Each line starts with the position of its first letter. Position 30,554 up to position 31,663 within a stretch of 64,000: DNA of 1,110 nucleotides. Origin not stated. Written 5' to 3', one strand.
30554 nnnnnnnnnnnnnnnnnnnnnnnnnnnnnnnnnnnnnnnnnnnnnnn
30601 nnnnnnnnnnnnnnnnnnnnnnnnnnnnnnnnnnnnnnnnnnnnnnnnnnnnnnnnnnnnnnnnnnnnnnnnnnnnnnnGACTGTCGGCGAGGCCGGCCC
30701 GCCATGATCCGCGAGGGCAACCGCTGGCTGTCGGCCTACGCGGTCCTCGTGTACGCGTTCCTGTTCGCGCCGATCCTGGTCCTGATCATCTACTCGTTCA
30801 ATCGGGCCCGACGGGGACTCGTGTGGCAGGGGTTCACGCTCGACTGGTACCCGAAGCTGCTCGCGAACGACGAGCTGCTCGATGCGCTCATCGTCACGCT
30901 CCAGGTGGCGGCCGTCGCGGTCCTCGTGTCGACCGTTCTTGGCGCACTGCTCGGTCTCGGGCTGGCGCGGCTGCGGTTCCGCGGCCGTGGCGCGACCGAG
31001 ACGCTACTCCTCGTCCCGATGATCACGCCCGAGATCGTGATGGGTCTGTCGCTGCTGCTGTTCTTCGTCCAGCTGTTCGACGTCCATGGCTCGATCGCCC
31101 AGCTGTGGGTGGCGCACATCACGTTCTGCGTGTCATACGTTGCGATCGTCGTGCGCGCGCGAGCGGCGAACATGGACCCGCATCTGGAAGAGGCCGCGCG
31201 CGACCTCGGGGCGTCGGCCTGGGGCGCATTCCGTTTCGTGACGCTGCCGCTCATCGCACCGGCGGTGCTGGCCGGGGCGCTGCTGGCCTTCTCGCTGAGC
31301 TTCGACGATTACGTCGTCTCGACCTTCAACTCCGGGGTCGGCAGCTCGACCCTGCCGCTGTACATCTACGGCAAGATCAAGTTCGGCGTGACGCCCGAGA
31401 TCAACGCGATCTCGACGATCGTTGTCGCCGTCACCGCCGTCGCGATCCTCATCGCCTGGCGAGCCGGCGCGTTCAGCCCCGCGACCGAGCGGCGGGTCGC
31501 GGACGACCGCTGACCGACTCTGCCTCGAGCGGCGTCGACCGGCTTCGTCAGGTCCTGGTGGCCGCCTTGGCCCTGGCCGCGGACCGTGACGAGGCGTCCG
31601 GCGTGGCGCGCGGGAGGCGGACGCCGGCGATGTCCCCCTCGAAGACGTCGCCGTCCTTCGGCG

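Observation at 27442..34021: Rieske oxygenase alpha subunit ATGA-coupled to a GcvT-family folate protein, adjacent to a PotABCD-type importer: candidate N-methyl or quaternary-amine demethylation locus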

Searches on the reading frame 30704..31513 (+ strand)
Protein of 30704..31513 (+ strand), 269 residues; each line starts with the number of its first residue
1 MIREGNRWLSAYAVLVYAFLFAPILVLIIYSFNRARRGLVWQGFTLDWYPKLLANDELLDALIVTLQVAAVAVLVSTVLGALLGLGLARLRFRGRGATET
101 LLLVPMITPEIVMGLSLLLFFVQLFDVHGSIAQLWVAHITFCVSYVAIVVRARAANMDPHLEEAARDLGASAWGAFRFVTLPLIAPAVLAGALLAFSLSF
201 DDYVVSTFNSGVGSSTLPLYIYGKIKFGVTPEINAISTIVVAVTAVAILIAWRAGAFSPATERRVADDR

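Call 6: search_protein_families(library=pfam, proteins=[window:30704-31513:+])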
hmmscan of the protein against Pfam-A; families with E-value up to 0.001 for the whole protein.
window:30704-31513:+ (269 aa): 1 family
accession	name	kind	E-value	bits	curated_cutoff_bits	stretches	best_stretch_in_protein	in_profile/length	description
PF00528.27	BPD_transp_1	-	7.1e-15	55.7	26.4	1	80-251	1-172/184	Binding-protein-dependent transport system inner membrane component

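Call 7: search_protein_families(library=ncbifam, proteins=[window:30704-31513:+])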
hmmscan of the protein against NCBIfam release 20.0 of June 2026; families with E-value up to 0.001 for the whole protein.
window:30704-31513:+ (269 aa): 29 families (the best 25 are shown)
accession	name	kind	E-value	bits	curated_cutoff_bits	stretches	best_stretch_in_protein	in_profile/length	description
NF007047.0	PRK09500.1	equivalog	3.1e-78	262.9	326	1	10-251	8-248/257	spermidine/putrescine ABC transporter permease PotC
NF007889.0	PRK10592.1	equivalog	1.2e-65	221.9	476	1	7-255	10-264/281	putrescine ABC transporter permease PotI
NF043073.1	MMSYN1_0195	equivalog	5.1e-50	170.6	1250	1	10-257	7-249/1021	spermidine/putrescine ABC transporter permease/substrate-binding protein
TIGR02141.1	modB_ABC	equivalog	5.3e-24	85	182.6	1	64-250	2-201/208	molybdate ABC transporter permease subunit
TIGR03255.1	PhnV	equivalog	1.3e-23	84.1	358.7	1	13-249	21-259/270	2-aminoethylphosphonate ABC transport system, membrane component PhnV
TIGR01581.1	Mo_ABC_porter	hypoth_equivalog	4.4e-23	82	210.3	1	52-250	13-225/225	ABC transporter permease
NF006939.0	PRK09421.1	equivalog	5.4e-22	78.3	262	1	56-248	6-214/230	molybdate ABC transporter permease subunit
TIGR00969.1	3a0106s02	subfamily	5.6e-22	78.5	240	1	19-250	30-265/272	sulfate ABC transporter permease subunit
NF040839.1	tungstate_WtpB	equivalog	3.9e-18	66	340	1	48-201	32-195/251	tungstate ABC transporter permease WtpB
TIGR02139.1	permease_CysT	equivalog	2.3e-17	63.4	246.1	1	44-249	34-253/265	sulfate ABC transporter permease subunit CysT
NF008208.0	PRK10971.1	equivalog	5.3e-17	62.2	415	1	44-247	42-259/277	sulfate/thiosulfate ABC transporter permease CysT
NF011624.0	PRK15050.1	equivalog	2.2e-16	59.8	247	1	7-253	26-283/297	2-aminoethylphosphonate ABC transporter permease subunit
TIGR02140.1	permease_CysW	equivalog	3.6e-14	52.9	329.1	1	15-249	12-250/261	sulfate ABC transporter permease subunit CysW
NF007044.0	PRK09497.1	equivalog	7.1e-14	51.9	348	1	17-255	20-275/285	spermidine/putrescine ABC transporter permease PotB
TIGR03262.1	PhnU2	equivalog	1.1e-13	50.8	593.25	1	11-207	9-209/546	putative 2-aminoethylphosphonate ABC transporter permease subunit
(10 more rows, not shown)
